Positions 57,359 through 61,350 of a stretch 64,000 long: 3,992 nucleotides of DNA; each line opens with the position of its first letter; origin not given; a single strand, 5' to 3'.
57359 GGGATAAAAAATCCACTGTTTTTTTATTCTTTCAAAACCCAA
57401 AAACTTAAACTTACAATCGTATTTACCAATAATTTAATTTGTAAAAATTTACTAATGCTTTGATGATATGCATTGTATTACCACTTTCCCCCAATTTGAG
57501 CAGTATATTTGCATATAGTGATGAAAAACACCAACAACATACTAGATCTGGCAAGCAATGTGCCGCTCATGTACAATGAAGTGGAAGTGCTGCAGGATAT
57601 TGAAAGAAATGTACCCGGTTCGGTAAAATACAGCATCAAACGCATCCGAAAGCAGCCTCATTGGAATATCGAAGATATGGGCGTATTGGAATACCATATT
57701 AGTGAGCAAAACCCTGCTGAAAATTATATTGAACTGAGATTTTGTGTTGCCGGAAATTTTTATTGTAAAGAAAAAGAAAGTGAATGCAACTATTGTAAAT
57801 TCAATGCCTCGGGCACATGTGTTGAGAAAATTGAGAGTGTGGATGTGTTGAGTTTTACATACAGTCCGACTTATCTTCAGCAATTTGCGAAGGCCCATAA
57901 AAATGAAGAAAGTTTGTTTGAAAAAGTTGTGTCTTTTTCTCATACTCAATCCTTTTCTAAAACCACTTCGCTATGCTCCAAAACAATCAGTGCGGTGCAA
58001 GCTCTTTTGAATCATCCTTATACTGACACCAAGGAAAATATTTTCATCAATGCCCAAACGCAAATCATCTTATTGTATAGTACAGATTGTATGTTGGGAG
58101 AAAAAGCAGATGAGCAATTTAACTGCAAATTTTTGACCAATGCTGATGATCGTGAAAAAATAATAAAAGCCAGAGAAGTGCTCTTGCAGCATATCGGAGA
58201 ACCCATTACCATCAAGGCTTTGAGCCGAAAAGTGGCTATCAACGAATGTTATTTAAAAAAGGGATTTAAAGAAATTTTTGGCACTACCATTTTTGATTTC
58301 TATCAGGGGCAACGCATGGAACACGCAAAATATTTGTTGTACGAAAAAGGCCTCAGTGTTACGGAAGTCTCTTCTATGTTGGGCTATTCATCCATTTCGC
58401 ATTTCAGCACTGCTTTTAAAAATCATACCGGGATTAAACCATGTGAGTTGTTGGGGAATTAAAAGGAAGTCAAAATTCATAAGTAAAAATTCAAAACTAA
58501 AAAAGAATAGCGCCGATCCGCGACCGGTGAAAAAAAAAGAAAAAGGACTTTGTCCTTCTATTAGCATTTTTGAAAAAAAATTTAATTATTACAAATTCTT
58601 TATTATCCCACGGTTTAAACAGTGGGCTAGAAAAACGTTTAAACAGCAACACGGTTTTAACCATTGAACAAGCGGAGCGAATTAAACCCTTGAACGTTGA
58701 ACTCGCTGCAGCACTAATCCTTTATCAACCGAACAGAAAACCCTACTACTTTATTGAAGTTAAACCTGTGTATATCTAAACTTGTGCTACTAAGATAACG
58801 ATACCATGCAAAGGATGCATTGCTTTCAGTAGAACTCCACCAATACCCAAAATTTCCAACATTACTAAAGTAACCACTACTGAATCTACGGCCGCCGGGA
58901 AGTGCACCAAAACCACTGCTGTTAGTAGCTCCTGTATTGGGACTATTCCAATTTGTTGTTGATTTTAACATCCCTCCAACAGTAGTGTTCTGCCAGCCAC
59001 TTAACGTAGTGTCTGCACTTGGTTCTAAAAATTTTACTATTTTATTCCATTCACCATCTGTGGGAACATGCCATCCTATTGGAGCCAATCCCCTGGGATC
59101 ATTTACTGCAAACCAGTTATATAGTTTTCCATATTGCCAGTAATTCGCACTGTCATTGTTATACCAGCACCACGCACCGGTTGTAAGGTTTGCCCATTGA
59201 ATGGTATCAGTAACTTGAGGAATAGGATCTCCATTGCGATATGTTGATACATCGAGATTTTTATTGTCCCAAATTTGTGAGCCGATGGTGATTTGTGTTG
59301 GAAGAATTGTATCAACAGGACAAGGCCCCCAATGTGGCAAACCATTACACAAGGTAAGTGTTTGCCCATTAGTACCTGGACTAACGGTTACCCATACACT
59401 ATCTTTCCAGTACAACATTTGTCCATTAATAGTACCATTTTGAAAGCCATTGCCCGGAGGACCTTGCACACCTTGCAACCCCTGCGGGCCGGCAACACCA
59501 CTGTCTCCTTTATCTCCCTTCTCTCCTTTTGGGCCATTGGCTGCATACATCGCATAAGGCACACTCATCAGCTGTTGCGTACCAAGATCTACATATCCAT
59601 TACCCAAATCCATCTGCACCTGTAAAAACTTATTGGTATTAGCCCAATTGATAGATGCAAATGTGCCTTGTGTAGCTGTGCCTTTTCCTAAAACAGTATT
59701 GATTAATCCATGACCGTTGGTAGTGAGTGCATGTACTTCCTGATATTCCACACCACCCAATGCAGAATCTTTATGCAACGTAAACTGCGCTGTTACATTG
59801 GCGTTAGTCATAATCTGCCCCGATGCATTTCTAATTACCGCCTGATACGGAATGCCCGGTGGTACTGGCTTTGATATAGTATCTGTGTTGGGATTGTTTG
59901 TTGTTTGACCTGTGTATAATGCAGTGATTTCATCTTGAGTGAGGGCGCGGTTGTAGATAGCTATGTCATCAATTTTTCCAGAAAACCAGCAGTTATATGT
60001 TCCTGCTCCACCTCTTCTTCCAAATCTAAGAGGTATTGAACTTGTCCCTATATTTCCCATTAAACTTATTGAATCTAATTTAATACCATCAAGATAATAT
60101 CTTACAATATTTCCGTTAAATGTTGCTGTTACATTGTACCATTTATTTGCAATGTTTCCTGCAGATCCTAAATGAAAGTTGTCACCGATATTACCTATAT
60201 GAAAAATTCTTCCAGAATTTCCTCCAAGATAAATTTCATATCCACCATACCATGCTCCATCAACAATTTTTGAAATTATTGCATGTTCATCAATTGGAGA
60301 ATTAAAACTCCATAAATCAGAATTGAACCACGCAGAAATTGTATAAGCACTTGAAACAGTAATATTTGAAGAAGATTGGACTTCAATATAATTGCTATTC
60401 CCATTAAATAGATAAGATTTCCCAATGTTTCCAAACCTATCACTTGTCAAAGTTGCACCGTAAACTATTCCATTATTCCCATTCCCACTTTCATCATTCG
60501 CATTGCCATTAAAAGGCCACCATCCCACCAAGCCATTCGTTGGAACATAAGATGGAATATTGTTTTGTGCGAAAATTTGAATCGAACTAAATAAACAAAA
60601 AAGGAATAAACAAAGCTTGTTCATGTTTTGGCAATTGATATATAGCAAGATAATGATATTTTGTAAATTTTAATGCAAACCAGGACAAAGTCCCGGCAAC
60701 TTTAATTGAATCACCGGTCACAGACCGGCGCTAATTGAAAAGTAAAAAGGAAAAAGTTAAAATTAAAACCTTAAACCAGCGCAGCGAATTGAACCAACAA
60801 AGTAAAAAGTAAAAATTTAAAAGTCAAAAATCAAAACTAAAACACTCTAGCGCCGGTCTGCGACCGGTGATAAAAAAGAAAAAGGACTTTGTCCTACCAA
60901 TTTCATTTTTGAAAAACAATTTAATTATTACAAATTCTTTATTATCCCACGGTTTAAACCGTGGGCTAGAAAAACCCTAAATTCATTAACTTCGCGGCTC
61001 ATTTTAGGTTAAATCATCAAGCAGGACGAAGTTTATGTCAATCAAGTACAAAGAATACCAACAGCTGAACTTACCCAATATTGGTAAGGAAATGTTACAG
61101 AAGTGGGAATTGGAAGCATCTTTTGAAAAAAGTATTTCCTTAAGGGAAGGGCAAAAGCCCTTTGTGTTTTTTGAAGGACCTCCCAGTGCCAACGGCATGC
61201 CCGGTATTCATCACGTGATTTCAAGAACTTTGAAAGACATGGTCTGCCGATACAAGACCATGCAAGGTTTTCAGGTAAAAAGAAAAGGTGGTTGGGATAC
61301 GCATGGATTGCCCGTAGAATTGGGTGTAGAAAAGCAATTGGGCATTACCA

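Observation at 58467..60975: Single accessory gene bracketed by ~170-bp direct repeats: candidate REP-bounded gene cassette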

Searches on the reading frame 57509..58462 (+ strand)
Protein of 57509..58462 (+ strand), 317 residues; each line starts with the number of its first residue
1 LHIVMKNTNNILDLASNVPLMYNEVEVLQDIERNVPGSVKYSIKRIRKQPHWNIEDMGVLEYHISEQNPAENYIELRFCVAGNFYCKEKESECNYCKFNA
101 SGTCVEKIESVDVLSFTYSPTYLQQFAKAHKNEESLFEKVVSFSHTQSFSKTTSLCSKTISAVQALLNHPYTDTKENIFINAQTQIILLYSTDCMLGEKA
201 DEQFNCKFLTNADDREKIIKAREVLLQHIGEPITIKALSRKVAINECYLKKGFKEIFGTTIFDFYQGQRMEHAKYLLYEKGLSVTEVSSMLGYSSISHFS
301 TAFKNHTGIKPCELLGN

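Call 15: search_protein_families(library=pfam, proteins=[window:57509-58462:+])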
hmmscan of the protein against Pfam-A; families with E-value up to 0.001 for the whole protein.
window:57509-58462:+ (317 aa): 2 families
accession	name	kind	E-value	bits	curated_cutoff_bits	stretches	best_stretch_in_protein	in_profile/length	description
PF12833.13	HTH_18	-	4.4e-19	69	33.6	1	238-313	1-76/80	Helix-turn-helix domain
PF00165.29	HTH_AraC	-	2e-13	50.6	26.6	1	281-311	8-37/42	Bacterial regulatory helix-turn-helix proteins, AraC family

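Call 18: find_encoding_contigs(protein=window:57509-58462:+, flank=10000, max_places=10)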
Protein window:57509-58462:+ (317 aa): no gene with exactly this product is on record in the collection.

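Call 36: find_homologous_proteins(query=window:57509-58462:+)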
Query window:57509-58462:+ (317 aa): 5023 proteins with E <= 0.001 among 5644 candidates; the best 120 are listed.
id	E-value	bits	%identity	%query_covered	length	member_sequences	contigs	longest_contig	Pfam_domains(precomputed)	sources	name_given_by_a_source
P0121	5.3e-199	678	96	99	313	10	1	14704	PF12833.14,PF00165.30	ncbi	-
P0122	3.3e-170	583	81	98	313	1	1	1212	PF12833.14,PF00165.30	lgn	-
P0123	3.1e-169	580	80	98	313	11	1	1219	PF12833.14,PF00165.30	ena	-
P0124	1.6e-167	574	80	98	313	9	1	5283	PF12833.14,PF00165.30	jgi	jgi:AraC-like DNA-binding protein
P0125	2.4e-165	567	78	99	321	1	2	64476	PF12833.14,PF00165.30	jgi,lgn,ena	-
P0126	2.7e-164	564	77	98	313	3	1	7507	PF12833.14,PF00165.30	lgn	-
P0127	2.9e-163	560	78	98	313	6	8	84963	PF12833.14,PF00165.30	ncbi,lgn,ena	-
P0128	1.5e-161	555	77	97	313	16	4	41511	PF12833.14,PF00165.30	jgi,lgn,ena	jgi:AraC-like DNA-binding protein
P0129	2.3e-161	554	77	98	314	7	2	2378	PF12833.14,PF00165.30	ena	-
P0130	7.2e-158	543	75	98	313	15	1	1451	PF12833.14,PF00165.30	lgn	-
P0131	3.3e-156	537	75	98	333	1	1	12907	PF12833.14,PF00165.30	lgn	-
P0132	6.0e-156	536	75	98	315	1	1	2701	PF12833.14,PF00165.30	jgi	jgi:AraC family transcriptional regulator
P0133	9.1e-156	536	74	98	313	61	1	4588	PF12833.14,PF00165.30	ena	-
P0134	1.0e-155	536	75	98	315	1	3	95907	PF12833.14,PF00165.30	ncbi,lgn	-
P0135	1.7e-155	535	74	98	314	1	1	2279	PF12833.14,PF00165.30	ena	-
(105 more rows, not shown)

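Call 38: find_encoding_contigs(protein=P0121, flank=8000, max_places=4)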
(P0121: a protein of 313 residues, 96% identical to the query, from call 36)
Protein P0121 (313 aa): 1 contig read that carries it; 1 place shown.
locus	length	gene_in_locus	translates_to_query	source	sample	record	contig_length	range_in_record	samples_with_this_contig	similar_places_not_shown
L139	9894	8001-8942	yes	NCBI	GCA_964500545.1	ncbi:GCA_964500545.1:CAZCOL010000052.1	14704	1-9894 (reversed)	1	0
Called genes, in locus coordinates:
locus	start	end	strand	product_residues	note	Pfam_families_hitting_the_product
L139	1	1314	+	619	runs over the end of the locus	PF04851:ResIII, PF00270:DEAD, PF00271:Helicase_C, PF03461:TRCF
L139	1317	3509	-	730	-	PF03388:Lectin_leg-like (weak), PF18483:Lectin_L-type_dom, PF00801:PKD (weak), PF18911:PKD_4, PF13585:CHU_C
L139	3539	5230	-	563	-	PF18483:Lectin_L-type_dom, PF00801:PKD, PF18911:PKD_4, PF13585:CHU_C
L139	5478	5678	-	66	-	-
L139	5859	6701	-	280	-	PF01751:Toprim, PF00986:DNA_gyraseB_C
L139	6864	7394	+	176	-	-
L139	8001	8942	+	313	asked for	PF12833:HTH_18, PF00165:HTH_AraC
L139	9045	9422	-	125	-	PF01381:HTH_3, PF12844:HTH_19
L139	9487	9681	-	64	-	-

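Call 39: find_encoding_contigs(protein=P0125, flank=8000, max_places=3)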
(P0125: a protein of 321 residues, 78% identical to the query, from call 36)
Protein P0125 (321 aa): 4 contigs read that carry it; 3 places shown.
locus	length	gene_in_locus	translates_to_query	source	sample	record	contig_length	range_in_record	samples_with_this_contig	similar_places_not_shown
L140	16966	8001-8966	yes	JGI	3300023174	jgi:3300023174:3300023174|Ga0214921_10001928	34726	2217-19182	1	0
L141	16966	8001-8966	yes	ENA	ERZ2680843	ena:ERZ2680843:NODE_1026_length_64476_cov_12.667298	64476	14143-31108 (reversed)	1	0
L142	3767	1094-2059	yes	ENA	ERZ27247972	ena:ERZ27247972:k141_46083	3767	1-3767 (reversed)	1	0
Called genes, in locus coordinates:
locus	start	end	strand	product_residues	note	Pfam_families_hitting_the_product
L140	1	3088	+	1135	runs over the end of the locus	PF17757:UvrB_inter, PF02559:CarD_TRCF_RID, PF00270:DEAD, PF04851:ResIII, PF00271:Helicase_C, PF03461:TRCF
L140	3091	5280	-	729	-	PF00139:Lectin_legB, PF18483:Lectin_L-type_dom, PF00801:PKD (weak), PF18911:PKD_4, PF13585:CHU_C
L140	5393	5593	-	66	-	-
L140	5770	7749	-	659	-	PF02518:HATPase_c, PF00204:DNA_gyraseB, PF01751:Toprim, PF00986:DNA_gyraseB_C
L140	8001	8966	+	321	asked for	PF12833:HTH_18, PF00165:HTH_AraC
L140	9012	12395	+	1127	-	PF00133:tRNA-synt_1, PF09334:tRNA-synt_1g (faint), PF08264:Anticodon_1, PF19302:DUF5915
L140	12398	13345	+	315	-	PF01258:zf-dskA_traR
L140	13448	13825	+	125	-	PF02033:RBFA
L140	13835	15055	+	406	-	PF02687:FtsX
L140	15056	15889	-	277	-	PF00456:Transketolase_N, PF13292:DXP_synthase_N, PF00676:E1_dh (weak), PF09364:XFP_N (weak)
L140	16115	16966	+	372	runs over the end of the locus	PF00953:Glycos_transf_4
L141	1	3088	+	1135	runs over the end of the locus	PF17757:UvrB_inter, PF02559:CarD_TRCF_RID, PF00270:DEAD, PF04851:ResIII, PF00271:Helicase_C, PF03461:TRCF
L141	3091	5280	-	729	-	PF00139:Lectin_legB, PF18483:Lectin_L-type_dom, PF00801:PKD (weak), PF18911:PKD_4, PF13585:CHU_C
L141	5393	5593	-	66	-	-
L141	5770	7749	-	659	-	PF02518:HATPase_c, PF00204:DNA_gyraseB, PF01751:Toprim, PF00986:DNA_gyraseB_C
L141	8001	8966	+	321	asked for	PF12833:HTH_18, PF00165:HTH_AraC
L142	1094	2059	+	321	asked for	PF12833:HTH_18, PF00165:HTH_AraC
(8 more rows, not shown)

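Call 40: find_encoding_contigs(protein=P0127, flank=8000, max_places=4)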
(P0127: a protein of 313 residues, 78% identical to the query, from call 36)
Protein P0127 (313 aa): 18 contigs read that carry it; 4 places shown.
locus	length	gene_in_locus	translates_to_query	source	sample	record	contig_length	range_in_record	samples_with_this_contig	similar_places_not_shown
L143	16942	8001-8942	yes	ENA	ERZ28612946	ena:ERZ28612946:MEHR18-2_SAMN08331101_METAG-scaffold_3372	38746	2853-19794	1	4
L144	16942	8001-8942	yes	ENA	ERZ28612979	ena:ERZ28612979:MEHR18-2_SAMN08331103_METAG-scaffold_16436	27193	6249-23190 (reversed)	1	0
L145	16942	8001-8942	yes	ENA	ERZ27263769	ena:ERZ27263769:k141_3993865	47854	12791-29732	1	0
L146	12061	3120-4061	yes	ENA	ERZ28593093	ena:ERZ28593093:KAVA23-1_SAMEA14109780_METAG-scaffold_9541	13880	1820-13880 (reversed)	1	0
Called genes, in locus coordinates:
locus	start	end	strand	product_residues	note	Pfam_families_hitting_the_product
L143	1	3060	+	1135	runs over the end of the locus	PF17757:UvrB_inter, PF02559:CarD_TRCF_RID, PF00270:DEAD, PF04851:ResIII, PF00271:Helicase_C, PF03461:TRCF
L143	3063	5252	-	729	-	PF00139:Lectin_legB, PF18483:Lectin_L-type_dom, PF00801:PKD (weak), PF18911:PKD_4, PF00801:PKD (weak), PF13585:CHU_C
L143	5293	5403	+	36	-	-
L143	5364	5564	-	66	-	-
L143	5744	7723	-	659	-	PF02518:HATPase_c, PF00204:DNA_gyraseB, PF01751:Toprim, PF00986:DNA_gyraseB_C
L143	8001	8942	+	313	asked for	PF12833:HTH_18, PF00165:HTH_AraC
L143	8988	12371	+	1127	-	PF00133:tRNA-synt_1, PF09334:tRNA-synt_1g (faint), PF08264:Anticodon_1, PF19302:DUF5915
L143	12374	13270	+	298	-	PF01258:zf-dskA_traR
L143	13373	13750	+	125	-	PF02033:RBFA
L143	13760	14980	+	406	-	PF02687:FtsX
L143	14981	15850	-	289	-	PF13292:DXP_synthase_N, PF00456:Transketolase_N, PF00676:E1_dh (weak), PF09364:XFP_N (weak)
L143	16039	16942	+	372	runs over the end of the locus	PF00953:Glycos_transf_4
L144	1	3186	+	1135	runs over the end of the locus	PF17757:UvrB_inter, PF02559:CarD_TRCF_RID, PF00270:DEAD, PF04851:ResIII, PF00271:Helicase_C, PF03461:TRCF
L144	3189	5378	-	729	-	PF00139:Lectin_legB, PF18483:Lectin_L-type_dom, PF00801:PKD (weak), PF18911:PKD_4, PF00801:PKD (weak), PF13585:CHU_C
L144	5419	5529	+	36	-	-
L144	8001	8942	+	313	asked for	PF12833:HTH_18, PF00165:HTH_AraC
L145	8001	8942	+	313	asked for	PF12833:HTH_18, PF00165:HTH_AraC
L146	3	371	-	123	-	?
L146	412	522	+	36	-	-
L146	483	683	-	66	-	-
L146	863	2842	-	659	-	PF02518:HATPase_c, PF00204:DNA_gyraseB, PF01751:Toprim, PF00986:DNA_gyraseB_C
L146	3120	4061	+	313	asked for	PF12833:HTH_18, PF00165:HTH_AraC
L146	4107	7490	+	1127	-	PF00133:tRNA-synt_1, PF09334:tRNA-synt_1g (faint), PF08264:Anticodon_1, PF19302:DUF5915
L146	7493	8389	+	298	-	PF01258:zf-dskA_traR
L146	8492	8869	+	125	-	PF02033:RBFA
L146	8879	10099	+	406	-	PF02687:FtsX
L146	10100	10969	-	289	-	PF13292:DXP_synthase_N, PF00456:Transketolase_N, PF00676:E1_dh (weak), PF09364:XFP_N (weak)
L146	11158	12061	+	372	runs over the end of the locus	PF00953:Glycos_transf_4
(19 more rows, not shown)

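Call 43: search_protein_families(library=pfam, proteins=[L139:9045-9422:-])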
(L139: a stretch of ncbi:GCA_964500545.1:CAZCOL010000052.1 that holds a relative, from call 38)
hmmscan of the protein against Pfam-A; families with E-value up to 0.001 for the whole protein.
L139:9045-9422:- (125 aa): 4 families
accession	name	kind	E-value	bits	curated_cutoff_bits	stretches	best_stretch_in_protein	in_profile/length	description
PF01381.28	HTH_3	-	1.3e-13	51.2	23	1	67-112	1-46/55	Helix-turn-helix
PF12844.13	HTH_19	-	2.2e-09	37.5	30.2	1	64-113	1-50/64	Helix-turn-helix domain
PF13560.12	HTH_31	-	1.2e-05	25.9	27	1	67-111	6-51/64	Helix-turn-helix domain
PF13443.12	HTH_26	-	2.8e-05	24.7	22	1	69-110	4-46/63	Cro/C1-type HTH DNA-binding domain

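Call 50: find_encoding_contigs(protein=P0124, flank=8000, max_places=4)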
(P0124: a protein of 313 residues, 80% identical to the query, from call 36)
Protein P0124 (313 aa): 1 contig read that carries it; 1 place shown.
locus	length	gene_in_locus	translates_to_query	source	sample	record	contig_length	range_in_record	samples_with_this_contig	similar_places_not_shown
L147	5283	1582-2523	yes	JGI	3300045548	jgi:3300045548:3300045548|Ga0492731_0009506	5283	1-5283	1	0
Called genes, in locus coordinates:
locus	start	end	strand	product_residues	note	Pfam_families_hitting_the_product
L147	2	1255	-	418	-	?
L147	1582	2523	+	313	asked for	PF12833:HTH_18, PF00165:HTH_AraC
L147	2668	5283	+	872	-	?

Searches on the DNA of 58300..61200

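Call 66: search_rna_families(source=window, start=58300, end=61200, threshold=evalue, max_evalue=1)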
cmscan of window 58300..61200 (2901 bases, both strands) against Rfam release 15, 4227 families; matches with E-value up to 1: 3.
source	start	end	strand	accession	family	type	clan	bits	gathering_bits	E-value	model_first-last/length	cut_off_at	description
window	60798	60910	-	RF02839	Ref66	Gene; antisense;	-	24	92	0.11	1-120/120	no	Enterococcus sRNA 66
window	60946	60978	+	RF01687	Acido-Lenti-1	Gene; sRNA;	-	21.9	37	0.053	1-46/46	no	Acido-Lenti-1 RNA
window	60836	60981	-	RF04199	MIR6027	Gene; miRNA;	-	19.7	95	0.68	1-159/159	no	MIR6027 microRNA precursor family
